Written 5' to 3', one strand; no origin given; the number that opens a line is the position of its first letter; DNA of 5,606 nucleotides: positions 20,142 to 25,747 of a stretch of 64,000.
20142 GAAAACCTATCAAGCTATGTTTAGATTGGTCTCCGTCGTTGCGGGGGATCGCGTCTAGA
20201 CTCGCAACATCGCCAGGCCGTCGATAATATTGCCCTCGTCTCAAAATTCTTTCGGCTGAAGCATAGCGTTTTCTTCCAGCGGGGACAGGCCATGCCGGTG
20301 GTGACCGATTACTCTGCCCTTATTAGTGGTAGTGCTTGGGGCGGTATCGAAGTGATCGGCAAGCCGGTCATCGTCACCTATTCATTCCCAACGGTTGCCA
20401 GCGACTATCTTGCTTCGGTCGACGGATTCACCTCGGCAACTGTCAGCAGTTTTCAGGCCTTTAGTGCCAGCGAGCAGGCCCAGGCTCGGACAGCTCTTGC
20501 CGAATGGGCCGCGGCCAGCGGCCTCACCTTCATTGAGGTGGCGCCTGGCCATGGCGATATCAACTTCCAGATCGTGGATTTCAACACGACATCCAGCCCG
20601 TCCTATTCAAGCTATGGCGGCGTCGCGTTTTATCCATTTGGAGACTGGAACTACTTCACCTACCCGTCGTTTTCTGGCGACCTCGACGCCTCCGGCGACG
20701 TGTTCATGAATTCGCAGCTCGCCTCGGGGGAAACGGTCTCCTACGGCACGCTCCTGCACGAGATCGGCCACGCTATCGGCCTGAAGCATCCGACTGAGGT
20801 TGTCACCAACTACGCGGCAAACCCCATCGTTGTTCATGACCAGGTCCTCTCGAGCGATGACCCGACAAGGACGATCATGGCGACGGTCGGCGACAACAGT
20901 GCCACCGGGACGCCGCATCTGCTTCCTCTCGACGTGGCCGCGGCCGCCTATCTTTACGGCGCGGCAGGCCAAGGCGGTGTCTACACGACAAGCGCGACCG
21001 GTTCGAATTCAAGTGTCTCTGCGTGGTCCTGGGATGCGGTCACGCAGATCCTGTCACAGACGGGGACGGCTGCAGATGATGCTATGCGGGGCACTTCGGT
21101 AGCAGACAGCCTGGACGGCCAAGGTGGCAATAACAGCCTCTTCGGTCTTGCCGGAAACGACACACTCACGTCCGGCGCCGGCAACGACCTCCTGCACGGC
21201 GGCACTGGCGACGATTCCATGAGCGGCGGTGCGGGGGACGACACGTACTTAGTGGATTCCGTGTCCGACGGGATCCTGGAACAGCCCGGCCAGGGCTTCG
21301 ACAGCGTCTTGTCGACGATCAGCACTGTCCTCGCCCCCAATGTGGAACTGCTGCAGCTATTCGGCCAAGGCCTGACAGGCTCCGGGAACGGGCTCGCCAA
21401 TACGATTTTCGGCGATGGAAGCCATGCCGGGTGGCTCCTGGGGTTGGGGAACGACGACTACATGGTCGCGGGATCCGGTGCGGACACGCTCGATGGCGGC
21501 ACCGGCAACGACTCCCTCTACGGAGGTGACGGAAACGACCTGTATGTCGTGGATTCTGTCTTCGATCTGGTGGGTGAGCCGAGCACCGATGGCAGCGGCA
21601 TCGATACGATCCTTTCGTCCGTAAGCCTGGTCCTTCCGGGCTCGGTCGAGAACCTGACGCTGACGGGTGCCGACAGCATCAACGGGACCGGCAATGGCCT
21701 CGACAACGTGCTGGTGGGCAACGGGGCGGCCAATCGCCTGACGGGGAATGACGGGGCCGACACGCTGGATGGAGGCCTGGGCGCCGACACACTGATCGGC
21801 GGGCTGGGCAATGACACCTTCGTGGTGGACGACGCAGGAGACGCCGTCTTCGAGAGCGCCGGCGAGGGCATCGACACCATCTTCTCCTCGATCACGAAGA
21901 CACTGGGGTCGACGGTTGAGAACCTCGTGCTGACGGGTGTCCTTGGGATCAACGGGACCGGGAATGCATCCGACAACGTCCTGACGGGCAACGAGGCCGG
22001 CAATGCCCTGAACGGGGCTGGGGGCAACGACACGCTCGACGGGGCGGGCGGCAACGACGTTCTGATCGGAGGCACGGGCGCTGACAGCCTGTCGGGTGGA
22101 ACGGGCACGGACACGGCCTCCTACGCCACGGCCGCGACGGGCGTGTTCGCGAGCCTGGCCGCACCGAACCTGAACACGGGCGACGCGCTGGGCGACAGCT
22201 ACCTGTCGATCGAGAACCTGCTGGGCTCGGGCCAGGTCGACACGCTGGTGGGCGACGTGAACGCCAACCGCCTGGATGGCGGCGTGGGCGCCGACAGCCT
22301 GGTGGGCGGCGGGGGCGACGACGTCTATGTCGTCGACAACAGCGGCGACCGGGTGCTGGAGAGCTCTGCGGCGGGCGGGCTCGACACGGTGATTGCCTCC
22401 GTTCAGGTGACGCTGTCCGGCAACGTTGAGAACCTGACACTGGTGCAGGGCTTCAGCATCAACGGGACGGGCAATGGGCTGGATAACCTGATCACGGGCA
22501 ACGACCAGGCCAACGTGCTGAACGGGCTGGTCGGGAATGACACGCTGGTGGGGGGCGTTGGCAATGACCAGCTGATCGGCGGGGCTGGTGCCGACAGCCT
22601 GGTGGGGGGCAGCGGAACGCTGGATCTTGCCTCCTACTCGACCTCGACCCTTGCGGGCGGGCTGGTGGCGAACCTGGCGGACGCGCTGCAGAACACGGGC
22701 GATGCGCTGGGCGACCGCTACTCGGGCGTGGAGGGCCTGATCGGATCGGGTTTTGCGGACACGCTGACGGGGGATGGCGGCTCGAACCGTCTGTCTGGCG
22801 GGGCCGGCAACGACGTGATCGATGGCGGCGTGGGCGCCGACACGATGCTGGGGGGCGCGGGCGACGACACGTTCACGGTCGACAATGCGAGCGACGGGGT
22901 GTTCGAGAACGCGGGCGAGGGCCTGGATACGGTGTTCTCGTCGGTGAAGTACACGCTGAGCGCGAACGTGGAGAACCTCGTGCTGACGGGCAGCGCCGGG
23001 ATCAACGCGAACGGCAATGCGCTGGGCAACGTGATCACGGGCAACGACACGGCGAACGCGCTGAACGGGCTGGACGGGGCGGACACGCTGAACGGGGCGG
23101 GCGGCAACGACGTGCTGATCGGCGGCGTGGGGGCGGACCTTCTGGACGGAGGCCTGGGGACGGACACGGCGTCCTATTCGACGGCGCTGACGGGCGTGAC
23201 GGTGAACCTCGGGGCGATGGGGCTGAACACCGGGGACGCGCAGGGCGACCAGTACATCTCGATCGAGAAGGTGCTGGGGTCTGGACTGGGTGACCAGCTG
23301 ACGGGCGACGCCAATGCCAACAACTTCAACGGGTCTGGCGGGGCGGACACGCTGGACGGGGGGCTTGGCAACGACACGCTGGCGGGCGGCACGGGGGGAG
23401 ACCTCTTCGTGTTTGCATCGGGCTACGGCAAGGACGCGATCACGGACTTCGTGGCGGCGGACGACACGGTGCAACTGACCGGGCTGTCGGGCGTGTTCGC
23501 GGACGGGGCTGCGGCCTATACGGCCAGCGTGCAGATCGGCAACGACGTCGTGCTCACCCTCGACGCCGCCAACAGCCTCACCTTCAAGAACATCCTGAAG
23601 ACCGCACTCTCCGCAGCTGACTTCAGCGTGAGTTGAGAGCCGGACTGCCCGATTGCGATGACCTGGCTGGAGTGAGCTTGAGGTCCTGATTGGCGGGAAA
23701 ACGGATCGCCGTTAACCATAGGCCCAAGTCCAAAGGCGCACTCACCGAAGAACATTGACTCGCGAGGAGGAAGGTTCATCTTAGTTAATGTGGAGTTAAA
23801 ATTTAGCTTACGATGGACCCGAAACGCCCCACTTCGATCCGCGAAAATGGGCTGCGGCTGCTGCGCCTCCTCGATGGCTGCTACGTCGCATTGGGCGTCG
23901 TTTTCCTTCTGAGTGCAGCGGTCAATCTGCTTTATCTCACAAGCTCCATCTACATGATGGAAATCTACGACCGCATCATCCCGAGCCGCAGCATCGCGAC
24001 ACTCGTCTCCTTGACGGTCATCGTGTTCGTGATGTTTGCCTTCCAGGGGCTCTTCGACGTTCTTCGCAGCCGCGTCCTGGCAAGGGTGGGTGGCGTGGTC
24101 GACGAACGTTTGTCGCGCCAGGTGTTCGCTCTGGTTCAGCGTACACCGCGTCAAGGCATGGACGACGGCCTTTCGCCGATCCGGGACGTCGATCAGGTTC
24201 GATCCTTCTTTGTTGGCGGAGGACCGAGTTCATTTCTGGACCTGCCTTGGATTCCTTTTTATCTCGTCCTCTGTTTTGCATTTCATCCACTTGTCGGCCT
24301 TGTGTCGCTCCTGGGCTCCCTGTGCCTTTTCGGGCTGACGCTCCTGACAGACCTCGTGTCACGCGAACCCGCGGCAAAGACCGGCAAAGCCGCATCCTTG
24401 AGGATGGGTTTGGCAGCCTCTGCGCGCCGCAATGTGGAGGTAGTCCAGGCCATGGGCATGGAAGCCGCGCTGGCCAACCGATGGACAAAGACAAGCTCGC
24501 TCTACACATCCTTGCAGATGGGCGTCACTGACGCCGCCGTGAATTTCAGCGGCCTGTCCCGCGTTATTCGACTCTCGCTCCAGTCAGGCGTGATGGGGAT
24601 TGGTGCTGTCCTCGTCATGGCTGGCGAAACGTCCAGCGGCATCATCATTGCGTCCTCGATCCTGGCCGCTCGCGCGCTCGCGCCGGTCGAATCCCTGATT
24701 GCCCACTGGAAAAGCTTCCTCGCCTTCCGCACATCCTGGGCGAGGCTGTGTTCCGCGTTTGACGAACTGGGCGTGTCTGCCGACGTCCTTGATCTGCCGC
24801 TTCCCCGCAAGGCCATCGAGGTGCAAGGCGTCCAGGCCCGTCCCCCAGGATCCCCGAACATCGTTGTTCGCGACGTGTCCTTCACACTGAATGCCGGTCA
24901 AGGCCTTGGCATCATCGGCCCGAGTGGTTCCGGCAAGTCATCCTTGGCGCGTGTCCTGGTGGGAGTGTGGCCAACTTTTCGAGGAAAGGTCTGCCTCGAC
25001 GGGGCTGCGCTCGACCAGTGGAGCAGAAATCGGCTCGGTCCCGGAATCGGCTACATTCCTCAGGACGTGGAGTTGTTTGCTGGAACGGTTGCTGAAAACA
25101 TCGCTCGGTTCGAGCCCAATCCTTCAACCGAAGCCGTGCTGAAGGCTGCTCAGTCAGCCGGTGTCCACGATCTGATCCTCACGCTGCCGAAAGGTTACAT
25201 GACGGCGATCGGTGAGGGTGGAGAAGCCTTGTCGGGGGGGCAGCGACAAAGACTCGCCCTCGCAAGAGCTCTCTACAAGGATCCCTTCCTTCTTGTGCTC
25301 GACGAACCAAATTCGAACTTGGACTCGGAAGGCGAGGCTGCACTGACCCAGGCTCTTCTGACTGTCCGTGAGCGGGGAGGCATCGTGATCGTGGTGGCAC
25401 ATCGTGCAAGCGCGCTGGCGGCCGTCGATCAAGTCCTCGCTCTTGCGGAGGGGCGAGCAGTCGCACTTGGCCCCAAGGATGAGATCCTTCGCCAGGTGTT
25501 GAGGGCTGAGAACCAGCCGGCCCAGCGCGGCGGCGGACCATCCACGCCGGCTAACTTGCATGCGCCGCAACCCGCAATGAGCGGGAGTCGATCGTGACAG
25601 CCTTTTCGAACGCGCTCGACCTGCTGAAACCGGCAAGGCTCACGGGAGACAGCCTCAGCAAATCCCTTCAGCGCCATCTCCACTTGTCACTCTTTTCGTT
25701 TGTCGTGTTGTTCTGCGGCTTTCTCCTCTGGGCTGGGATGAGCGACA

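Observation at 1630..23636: Three near-identical 2-kb C-terminal cassettes (plus a diverged fourth) shared by RTX genes with unrelated heads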

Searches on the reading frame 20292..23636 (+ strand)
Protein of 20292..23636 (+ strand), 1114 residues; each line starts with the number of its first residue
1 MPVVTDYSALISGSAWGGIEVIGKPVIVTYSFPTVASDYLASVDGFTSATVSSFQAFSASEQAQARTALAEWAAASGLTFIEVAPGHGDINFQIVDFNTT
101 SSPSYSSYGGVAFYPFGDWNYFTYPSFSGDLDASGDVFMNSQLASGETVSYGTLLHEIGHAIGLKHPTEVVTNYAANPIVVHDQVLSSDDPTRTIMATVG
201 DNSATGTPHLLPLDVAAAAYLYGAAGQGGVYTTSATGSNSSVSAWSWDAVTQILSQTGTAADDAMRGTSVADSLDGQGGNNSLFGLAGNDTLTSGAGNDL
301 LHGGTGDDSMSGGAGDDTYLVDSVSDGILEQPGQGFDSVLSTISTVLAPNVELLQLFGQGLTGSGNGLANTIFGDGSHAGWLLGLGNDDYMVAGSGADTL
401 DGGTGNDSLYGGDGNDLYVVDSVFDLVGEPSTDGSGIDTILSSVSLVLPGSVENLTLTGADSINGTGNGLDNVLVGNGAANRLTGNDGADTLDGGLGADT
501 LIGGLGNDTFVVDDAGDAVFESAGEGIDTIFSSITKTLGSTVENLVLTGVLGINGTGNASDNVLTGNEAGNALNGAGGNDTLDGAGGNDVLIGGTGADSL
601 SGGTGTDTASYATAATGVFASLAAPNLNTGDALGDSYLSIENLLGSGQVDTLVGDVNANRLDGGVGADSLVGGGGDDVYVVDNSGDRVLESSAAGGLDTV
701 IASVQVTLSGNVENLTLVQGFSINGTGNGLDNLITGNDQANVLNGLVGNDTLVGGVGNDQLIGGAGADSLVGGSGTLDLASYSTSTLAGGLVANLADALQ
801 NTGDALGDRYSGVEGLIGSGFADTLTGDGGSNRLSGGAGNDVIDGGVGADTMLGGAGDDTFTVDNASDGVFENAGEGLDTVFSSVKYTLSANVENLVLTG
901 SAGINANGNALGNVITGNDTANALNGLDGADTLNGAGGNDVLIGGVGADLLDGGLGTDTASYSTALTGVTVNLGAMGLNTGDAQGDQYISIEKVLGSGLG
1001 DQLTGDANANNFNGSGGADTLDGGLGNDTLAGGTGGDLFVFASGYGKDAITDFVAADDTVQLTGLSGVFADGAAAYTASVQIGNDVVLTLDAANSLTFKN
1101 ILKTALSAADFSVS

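Call 5: search_protein_families(library=pfam, proteins=[window:20292-23636:+], max_evalue=0.01)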
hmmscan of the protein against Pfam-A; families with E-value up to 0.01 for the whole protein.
window:20292-23636:+ (1114 aa): 4 families
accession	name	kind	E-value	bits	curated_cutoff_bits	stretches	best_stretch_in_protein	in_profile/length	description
PF00353.25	HemolysinCabind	-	8.8e-51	169.8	23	14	284-318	1-35/36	RTX calcium-binding nonapeptide repeat (4 copies)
PF00413.30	Peptidase_M10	-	1.3e-05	25.6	24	1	60-169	22-127/159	Matrixin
PF13582.12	Reprolysin_3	-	0.0035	18.3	22.4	0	97-166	68-122/123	Metallo-peptidase family M12B Reprolysin-like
PF13583.11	Reprolysin_4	-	0.0051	16.9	22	0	144-204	130-181/203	Metallo-peptidase family M12B Reprolysin-like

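Call 17: search_protein_families(library=ncbifam, proteins=[window:20292-23636:+], max_evalue=0.001)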
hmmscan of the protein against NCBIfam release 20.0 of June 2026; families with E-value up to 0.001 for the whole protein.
window:20292-23636:+ (1114 aa): 8 families
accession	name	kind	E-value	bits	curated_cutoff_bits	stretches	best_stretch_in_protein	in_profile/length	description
NF052454.1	BtaGlycanEglC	equivalog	3.9e-75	253.5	700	6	828-952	25-151/459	endo-1,3-1,4-beta-glycanase EglC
NF035945.1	Zn_serralysin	subfamily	1.9e-60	205.3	500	6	13-224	40-239/462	serralysin family metalloprotease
NF033943.0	RTX_toxin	subfamily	2.1e-45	155.3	1000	6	916-1065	682-825/930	RTX family hemolysin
NF053766.1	ZapA_metallo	exception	4.8e-45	154.5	940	6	14-227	50-253/483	ZapA family metalloprotease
NF046115.1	Ca_rpt_SMc04171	equivalog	3.3e-39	135.5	625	6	258-323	428-493/574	SMc04171 family calcium-binding repeat protein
NF050046.1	PueAB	exception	7.7e-29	100.6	670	4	1000-1112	505-614/616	polyurethane esterase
NF033203.1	entero_EhxA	exception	3.4e-24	85.1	2000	3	907-1098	715-883/997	enterohemolysin EhxA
NF051884.1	ProteaseSapA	equivalog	7.2e-21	74.5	1200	1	21-326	41-349/644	protease SapA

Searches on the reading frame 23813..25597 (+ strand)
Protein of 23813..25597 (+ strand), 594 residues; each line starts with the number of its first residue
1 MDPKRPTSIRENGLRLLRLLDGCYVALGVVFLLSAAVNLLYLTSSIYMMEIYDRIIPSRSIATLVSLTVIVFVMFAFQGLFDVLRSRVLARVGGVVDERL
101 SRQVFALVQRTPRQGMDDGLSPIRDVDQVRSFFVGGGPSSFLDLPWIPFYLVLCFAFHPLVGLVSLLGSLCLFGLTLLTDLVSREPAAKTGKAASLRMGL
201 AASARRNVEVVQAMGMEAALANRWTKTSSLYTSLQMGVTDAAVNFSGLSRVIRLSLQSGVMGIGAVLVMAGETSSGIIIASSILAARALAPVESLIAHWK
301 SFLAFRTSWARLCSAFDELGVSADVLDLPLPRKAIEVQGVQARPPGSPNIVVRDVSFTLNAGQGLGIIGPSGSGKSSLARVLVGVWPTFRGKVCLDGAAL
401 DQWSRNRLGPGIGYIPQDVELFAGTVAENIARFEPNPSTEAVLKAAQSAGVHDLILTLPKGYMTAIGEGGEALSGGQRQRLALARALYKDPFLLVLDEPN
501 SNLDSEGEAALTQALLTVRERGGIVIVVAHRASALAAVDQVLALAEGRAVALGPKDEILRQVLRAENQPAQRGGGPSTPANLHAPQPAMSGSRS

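Call 5: search_protein_families(library=pfam, proteins=[window:23813-25597:+], max_evalue=0.01)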
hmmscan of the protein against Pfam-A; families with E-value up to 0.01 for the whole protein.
window:23813-25597:+ (594 aa): 6 families
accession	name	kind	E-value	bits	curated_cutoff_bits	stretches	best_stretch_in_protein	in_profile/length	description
PF00005.33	ABC_tran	-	4.5e-29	102.2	25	1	353-500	2-136/137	ABC transporter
PF00664.28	ABC_membrane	-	7.2e-15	55.8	28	1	28-285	2-267/274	ABC transporter transmembrane region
PF02463.25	SMC_N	-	6.3e-06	26.2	40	1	471-545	135-212/220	RecF/RecN/SMC N terminal domain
PF20703.3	nSTAND1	-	2.8e-05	24.4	27.1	1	359-572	30-202/379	Novel STAND NTPase 1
PF13191.12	AAA_16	-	0.00066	20.6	32.6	1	365-527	27-167/167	AAA ATPase domain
PF13304.12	AAA_21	-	0.0094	16.5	27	0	366-383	3-20/304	AAA domain, putative AbiEii toxin, Type IV TA system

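Call 17: search_protein_families(library=ncbifam, proteins=[window:23813-25597:+], max_evalue=0.001)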
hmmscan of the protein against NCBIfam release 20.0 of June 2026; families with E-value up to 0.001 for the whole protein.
window:23813-25597:+ (594 aa): 187 families (the best 25 are shown)
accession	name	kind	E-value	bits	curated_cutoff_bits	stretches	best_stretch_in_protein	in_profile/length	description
TIGR01842.1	type_I_sec_PrtD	subfamily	9.2e-199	661.5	510.15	1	26-561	7-543/544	type I secretion system permease/ATPase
TIGR03375.1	type_I_sec_LssB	subfamily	8.2e-108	361.5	693.1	1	26-562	150-692/696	type I secretion system permease/ATPase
TIGR01846.1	type_I_sec_HlyB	subfamily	1.7e-80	271.2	725.55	1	30-561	144-681/694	type I secretion system permease/ATPase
TIGR03796.1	NHLM_micro_ABC1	equivalog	1.4e-73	248.3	853.3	1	15-560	144-700/710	NHLP family bacteriocin export ABC transporter peptidase/permease/ATPase subunit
TIGR02857.1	CydD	equivalog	3.1e-61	207.9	435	1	27-544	5-529/529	thiol reductant ABC exporter subunit CydD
TIGR02203.1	MsbA_lipidA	equivalog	5.4e-60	203.5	602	1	201-561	197-558/572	lipid A export permease/ATP-binding protein MsbA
TIGR02204.1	MsbA_rel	hypoth_equivalog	2.1e-57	195.1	780.4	1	199-561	198-564/576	ABC transporter, permease/ATP-binding protein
TIGR03797.1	NHLM_micro_ABC2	equivalog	1.1e-55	189.4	709.4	1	21-560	132-673/686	NHLP bacteriocin export ABC transporter permease/ATPase subunit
TIGR02868.1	CydC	equivalog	2e-55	188.4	329.05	1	152-531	146-529/530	thiol reductant ABC exporter subunit CydC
TIGR01193.1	bacteriocin_ABC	subfamily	4.9e-53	180.7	523.85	1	207-561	343-698/708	peptide cleavage/export ABC transporter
TIGR00958.1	3a01208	subfamily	1.2e-51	175.9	874.6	1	209-558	351-700/711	antigen peptide transporter 2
NF010178.0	PRK13657.1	equivalog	4e-51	174.1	733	1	203-561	200-559/588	glucan ABC transporter ATP-binding protein/ permease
NF045513.1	HepA_fam_ABC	equivalog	7.4e-49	166.7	725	1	321-561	360-598/610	heterocyst formation ABC transporter subunit HepA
NF052233.1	CphA_assoc_ABC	equivalog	3.2e-47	161.4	880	1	333-561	507-732/766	cyanophycin metabolism-associated ABC transporter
TIGR01192.1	chvA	subfamily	2.1e-46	158.7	585.4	1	206-560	203-558/585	glucan export ABC transporter ATP-binding protein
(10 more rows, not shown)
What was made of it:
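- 23813..25597 (+): Type I secretion ABC permease/ATPase of the PrtD type (no N-terminal peptidase domain). Call 17.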

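Call 18: find_homologous_proteins(query=window:23813-25594:+, max_evalue=1e-100)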
Query window:23813-25594:+ (594 aa): 7879 proteins with E <= 1e-100 among 8000 candidates; the best 120 are listed.
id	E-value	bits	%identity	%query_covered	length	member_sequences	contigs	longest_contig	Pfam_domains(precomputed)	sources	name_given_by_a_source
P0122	0.0e+0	1282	100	100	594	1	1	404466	PF00005.34,PF20703.4,PF02463.26,PF00664.29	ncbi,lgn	ncbi:MAG: type I secretion system permease/ATPase [Alsobacter sp.]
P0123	4.1e-198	678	57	95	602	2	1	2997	PF00005.34,PF00664.29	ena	-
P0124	3.1e-197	675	57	92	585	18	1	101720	PF00005.34,PF00664.29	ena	-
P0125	3.4e-197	675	57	91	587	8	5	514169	PF00005.34,PF00664.29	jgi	jgi:PrtD family type I secretion system ABC transporter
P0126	2.0e-196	672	57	92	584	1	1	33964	PF00005.34,PF00664.29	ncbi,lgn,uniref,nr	ncbi:type I secretion system permease/ATPase [Methylobacterium sp. Leaf88]|uniref:type I secretion s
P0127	2.9e-196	672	53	93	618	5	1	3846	PF00005.34,PF00664.29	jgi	jgi:PrtD family type I secretion system ABC transporter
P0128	3.4e-196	672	57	92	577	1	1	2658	PF00005.34,PF00664.29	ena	-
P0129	3.8e-196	671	57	92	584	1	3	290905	PF00005.34,PF00664.29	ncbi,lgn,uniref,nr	ncbi:type I secretion protein [Methylobacterium sp. Leaf111]|uniref:type I secretion system permease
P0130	4.0e-196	671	57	92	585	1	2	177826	PF00005.34,PF00664.29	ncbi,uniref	ncbi:type I secretion system permease/ATPase [Methylobacterium sp. Leaf111]|uniref:type I secretion 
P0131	4.6e-196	671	56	95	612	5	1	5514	PF00005.34,PF00664.29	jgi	jgi:PrtD family type I secretion system ABC transporter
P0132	5.2e-196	671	56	96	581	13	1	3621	PF00005.34,PF00664.29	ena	-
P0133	5.6e-196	671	57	92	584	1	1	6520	PF00005.34,PF00664.29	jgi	jgi:PrtD family type I secretion system ABC transporter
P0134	6.1e-196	671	57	92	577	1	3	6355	PF00005.34,PF00664.29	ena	-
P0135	6.2e-196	671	56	93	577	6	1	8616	PF00005.34,PF00664.29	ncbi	ncbi:type I secretion system permease/ATPase [Methylobacterium sp. M6A4_1b]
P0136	6.5e-196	671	57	92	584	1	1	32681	PF00005.34,PF00664.29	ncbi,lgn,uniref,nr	ncbi:type I secretion protein [Methylobacterium sp. Leaf465]|uniref:type I secretion system permease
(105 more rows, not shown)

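Call 19: find_encoding_contigs(protein=P0122, flank=10000, max_places=10)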
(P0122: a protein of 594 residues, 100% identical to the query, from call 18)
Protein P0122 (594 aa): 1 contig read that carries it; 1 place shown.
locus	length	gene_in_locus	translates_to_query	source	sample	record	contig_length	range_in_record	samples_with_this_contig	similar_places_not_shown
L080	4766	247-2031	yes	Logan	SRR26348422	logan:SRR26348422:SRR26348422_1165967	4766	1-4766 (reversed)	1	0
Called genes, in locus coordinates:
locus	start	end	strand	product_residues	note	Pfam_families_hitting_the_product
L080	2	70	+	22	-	?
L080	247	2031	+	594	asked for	PF00664:ABC_membrane, PF00005:ABC_tran, PF20703:nSTAND1 (faint), PF02463:SMC_N (faint)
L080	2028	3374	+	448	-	PF25919:BSH_CusB (faint), PF25917:BSH_RND (faint), PF25935:BSH_LcnD (weak), PF25973:BSH_CzcB (faint), PF25994:HH_AprE, PF26002:Beta-barrel_AprE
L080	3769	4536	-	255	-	PF02655:ATP-grasp_3, PF02222:ATP-grasp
